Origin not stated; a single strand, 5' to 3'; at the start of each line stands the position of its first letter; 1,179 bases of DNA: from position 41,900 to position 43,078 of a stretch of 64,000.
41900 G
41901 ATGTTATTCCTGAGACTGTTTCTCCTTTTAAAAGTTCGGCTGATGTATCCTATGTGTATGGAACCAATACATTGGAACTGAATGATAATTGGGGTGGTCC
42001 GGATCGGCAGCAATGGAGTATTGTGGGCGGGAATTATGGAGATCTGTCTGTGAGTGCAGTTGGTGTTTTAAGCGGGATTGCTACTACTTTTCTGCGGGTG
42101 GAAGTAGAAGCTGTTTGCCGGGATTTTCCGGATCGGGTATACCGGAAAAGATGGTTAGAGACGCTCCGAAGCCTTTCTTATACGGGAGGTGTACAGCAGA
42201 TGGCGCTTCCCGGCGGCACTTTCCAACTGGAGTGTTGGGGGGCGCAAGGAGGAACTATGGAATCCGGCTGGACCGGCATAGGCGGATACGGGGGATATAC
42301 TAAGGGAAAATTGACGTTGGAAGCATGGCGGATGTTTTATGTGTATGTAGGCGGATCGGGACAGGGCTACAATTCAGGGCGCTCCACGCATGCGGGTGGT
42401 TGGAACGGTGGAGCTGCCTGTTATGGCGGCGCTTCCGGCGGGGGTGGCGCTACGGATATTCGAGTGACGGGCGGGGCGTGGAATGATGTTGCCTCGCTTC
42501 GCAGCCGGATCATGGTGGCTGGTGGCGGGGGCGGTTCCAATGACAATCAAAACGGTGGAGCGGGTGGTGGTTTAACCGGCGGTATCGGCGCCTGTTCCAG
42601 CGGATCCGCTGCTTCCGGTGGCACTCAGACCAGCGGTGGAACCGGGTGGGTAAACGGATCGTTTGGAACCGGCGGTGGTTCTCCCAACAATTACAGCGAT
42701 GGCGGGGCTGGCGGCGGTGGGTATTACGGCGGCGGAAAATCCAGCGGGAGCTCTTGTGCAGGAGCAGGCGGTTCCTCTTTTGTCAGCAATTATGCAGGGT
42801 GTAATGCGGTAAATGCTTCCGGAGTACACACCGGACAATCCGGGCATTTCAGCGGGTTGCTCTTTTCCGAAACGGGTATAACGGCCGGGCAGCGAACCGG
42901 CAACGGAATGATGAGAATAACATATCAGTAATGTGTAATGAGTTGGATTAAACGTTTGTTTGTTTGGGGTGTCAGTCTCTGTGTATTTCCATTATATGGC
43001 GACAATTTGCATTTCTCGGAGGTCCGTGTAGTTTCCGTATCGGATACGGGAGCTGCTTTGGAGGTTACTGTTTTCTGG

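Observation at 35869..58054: Six tandem ~1130-1230-aa paralogues share one scaffold but carry three unrelated C-terminal heads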

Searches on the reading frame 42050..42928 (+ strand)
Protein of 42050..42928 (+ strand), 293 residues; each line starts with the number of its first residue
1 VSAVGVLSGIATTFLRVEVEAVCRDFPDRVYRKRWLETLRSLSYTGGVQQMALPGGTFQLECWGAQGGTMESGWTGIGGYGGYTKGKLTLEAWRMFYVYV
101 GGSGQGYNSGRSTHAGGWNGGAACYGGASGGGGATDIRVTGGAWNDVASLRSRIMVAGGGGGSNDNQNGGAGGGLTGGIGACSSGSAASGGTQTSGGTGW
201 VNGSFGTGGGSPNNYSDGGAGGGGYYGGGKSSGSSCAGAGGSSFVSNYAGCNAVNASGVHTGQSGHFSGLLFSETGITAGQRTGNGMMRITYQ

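Call 66: search_solved_structures(query=window:42050-42928:+, max_evalue=1)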
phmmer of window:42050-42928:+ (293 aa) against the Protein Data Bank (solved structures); distinct sequences matched with E-value up to 1: 1.
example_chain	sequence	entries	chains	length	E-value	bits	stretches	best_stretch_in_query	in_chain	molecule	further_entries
9v5n_A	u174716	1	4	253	0.17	14.3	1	89-156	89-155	scFv antibody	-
